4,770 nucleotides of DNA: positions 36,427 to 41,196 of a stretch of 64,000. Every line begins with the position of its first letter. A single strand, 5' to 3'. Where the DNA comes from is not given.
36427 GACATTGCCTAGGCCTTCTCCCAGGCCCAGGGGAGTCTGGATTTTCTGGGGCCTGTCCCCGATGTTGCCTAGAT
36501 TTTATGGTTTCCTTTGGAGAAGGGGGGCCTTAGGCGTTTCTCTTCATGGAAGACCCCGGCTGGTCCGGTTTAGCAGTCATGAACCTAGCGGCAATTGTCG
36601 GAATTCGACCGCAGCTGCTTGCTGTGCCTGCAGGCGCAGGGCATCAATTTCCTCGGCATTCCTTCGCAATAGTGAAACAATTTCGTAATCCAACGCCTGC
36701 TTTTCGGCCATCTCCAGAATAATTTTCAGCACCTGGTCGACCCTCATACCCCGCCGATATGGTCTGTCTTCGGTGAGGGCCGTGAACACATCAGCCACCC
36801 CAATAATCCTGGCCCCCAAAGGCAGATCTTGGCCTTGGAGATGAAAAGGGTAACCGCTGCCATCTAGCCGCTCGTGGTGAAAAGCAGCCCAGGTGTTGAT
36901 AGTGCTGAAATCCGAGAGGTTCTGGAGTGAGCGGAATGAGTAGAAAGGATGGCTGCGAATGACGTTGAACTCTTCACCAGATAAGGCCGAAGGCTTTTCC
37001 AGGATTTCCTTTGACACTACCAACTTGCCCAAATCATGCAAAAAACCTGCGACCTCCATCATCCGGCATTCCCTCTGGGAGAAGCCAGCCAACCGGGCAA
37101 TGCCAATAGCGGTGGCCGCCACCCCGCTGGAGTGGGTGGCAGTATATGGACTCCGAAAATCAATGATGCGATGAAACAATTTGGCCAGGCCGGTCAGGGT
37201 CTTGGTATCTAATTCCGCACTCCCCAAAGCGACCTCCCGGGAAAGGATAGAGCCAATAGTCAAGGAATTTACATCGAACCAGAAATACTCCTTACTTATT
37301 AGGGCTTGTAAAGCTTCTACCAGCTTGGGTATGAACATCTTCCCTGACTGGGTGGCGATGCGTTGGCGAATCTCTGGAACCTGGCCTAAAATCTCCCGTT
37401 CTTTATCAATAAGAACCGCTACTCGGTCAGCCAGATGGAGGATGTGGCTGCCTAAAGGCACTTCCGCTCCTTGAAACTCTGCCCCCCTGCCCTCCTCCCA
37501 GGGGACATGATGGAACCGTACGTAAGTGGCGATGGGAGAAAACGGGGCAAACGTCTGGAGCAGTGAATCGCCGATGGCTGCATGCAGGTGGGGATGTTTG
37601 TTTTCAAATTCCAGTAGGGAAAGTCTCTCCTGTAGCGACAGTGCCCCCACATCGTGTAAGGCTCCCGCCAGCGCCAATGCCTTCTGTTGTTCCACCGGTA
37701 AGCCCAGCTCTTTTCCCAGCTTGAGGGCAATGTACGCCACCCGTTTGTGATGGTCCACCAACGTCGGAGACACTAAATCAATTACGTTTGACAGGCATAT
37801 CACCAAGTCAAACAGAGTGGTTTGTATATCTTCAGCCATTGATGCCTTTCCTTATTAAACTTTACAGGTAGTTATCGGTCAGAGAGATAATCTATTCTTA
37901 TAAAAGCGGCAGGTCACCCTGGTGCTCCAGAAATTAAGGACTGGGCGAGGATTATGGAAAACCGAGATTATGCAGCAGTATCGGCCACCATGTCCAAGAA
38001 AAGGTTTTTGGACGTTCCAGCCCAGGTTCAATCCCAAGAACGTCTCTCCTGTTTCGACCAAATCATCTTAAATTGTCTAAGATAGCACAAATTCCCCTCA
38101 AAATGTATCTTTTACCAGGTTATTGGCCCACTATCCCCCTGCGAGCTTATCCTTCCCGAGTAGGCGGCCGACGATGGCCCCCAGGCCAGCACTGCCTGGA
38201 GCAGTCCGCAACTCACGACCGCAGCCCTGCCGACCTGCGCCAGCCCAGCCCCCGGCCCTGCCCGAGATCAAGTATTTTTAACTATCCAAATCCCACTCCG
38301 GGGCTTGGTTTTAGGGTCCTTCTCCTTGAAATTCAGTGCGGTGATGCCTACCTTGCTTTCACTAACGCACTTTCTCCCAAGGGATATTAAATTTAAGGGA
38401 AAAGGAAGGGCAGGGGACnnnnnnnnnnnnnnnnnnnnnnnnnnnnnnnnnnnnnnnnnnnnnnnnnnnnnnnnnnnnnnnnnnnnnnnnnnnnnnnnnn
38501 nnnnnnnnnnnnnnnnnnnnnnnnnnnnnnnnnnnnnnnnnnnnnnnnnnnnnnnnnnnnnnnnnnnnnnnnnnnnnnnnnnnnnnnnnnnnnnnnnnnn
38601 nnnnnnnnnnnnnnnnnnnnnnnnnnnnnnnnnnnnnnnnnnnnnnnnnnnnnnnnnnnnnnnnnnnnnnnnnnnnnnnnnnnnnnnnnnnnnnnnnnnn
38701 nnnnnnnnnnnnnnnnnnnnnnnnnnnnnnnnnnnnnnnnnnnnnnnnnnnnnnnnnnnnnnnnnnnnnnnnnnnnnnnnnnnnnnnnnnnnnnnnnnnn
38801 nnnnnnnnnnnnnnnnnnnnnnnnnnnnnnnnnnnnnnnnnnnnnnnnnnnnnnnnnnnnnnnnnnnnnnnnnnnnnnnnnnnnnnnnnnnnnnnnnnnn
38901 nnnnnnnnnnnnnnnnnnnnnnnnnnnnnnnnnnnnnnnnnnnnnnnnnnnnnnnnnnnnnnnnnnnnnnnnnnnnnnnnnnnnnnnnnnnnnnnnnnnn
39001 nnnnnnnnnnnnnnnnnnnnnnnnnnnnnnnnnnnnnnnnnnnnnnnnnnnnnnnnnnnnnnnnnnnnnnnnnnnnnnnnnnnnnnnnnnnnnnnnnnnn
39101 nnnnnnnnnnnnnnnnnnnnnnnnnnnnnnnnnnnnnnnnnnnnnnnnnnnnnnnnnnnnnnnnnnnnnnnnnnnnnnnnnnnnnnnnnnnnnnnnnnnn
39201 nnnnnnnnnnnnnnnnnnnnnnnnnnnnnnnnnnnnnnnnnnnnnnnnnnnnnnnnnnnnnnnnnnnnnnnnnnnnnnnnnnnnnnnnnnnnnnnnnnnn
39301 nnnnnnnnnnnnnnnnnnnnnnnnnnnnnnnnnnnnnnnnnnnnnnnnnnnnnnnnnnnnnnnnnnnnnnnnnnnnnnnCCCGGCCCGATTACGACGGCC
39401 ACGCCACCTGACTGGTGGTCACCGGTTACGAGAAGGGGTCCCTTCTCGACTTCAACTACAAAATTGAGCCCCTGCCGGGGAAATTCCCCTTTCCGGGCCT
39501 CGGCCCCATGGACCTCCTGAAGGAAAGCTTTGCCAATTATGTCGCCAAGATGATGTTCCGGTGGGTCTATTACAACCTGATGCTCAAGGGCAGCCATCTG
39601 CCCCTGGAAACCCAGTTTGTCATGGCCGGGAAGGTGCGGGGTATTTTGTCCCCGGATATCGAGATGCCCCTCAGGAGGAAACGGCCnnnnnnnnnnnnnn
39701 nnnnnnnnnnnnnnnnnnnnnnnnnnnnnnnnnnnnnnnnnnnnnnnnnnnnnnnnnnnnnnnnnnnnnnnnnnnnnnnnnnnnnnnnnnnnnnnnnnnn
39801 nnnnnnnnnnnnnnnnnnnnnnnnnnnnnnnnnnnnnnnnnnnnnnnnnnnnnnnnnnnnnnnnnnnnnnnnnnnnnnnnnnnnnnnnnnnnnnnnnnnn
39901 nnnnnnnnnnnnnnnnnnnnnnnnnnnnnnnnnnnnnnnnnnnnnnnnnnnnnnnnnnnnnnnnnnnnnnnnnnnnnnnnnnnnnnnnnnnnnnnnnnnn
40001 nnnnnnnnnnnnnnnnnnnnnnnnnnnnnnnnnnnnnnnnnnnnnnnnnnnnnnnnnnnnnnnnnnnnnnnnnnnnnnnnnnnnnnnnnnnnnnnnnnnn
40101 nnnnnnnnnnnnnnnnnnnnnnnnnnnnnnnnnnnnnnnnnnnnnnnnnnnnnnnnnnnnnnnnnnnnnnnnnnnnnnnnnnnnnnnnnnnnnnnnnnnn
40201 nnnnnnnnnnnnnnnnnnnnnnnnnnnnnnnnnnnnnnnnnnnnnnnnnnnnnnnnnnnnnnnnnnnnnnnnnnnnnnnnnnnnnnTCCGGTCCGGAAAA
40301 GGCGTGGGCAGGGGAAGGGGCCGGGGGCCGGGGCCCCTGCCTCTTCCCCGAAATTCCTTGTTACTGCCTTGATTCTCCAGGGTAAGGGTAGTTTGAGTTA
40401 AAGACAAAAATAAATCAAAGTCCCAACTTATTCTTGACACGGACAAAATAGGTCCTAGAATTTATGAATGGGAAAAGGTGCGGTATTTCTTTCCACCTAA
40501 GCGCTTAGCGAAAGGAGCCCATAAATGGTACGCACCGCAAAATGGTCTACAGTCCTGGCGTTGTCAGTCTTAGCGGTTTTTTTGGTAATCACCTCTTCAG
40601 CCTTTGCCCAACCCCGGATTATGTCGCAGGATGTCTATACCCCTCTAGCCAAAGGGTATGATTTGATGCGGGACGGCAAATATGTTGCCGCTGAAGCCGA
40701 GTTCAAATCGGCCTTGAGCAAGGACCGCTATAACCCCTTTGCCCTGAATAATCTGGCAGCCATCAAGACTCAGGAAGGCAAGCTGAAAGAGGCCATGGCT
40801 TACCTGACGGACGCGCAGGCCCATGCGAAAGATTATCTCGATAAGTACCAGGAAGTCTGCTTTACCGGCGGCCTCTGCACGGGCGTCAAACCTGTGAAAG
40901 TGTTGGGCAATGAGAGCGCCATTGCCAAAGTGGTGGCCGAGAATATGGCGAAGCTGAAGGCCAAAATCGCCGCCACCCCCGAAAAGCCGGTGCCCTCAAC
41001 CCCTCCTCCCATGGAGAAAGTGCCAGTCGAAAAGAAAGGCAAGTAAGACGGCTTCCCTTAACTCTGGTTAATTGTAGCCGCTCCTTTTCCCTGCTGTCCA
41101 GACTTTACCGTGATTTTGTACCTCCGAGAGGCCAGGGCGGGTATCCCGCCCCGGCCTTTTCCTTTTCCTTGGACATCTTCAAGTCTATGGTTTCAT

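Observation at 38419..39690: In-frame UGA in an SQR-like flavoprotein followed by a GGUC-loop hairpin: candidate selenoprotein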

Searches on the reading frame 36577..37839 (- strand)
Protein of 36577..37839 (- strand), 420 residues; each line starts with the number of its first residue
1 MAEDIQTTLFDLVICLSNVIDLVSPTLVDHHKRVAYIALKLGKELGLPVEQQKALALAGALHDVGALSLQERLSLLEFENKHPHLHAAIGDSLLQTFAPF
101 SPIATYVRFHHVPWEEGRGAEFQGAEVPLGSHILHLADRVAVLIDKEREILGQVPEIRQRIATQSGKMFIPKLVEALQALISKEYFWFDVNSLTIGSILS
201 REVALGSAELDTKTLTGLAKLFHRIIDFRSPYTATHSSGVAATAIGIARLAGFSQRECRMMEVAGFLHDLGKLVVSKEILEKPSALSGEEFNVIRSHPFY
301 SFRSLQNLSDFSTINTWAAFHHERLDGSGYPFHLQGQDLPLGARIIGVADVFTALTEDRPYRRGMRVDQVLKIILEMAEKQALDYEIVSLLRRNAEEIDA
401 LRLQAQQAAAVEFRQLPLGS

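Call 31: search_protein_families(library=pfam, proteins=[window:36577-37839:-], max_evalue=0.00001)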
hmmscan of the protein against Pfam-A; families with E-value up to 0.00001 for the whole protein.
window:36577-37839:- (420 aa): 3 families
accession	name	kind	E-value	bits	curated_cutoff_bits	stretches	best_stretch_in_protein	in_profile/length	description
PF13487.12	HD_5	-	1.6e-44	152.1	27.2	2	221-385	2-168/170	HD domain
PF01966.28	HD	-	1.4e-25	90.3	22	2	234-354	2-115/116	HD domain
PF08668.18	HDOD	-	8.9e-09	35.6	22.9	0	232-285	94-145/196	HDOD domain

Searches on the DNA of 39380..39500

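Call 59: search_rna_families(source=window, start=39380, end=39500, threshold=evalue, max_evalue=10, show_alignments=3)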
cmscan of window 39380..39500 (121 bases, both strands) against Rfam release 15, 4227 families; matches with E-value up to 10: 3.
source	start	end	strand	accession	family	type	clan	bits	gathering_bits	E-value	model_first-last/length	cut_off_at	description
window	39417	39477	-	RF01716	PhotoRC-I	Cis-reg;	-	12.7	45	0.31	1-44/44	no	PhotoRC-I RNA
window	39469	39489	+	RF02975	DUF3800-XI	Gene; sRNA;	-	12.2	37.8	0.96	1-48/48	no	DUF3800-XI RNA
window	39477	39490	-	RF02975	DUF3800-XI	Gene; sRNA;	-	8.7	37.8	7.9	1-48/48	no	DUF3800-XI RNA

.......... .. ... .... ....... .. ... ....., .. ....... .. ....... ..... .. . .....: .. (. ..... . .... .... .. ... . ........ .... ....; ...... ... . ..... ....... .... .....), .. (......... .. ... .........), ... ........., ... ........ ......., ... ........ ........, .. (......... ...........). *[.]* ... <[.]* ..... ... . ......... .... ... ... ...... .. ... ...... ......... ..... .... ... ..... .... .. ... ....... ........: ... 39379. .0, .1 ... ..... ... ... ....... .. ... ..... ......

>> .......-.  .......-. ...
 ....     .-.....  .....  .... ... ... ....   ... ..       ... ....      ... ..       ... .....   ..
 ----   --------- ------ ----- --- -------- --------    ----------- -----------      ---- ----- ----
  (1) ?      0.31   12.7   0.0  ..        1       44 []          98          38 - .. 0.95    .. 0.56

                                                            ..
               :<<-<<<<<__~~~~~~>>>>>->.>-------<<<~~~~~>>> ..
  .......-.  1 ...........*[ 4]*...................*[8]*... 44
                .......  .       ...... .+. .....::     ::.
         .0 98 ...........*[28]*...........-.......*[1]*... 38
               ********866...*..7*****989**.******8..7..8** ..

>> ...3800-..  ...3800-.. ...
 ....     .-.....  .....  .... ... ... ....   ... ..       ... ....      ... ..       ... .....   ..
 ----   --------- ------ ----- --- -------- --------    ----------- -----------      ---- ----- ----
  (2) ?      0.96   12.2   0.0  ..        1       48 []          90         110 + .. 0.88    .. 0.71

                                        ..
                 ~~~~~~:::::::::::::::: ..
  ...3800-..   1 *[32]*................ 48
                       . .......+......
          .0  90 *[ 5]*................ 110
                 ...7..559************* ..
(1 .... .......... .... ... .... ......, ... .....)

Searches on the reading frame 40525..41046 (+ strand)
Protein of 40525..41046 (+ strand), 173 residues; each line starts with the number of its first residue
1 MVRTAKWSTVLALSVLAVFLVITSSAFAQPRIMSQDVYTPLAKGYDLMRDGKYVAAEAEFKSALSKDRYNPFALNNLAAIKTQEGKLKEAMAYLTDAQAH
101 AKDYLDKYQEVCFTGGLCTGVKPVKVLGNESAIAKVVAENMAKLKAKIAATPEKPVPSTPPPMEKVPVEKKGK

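Call 31: search_protein_families(library=pfam, proteins=[window:40525-41046:+], max_evalue=0.00001)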
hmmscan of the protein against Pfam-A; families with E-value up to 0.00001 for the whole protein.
window:40525-41046:+ (173 aa): 1 family
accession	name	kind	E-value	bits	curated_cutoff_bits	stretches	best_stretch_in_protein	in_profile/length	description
PF14559.12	TPR_19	-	8.2e-07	29.7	25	1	47-109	1-62/68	Tetratricopeptide repeat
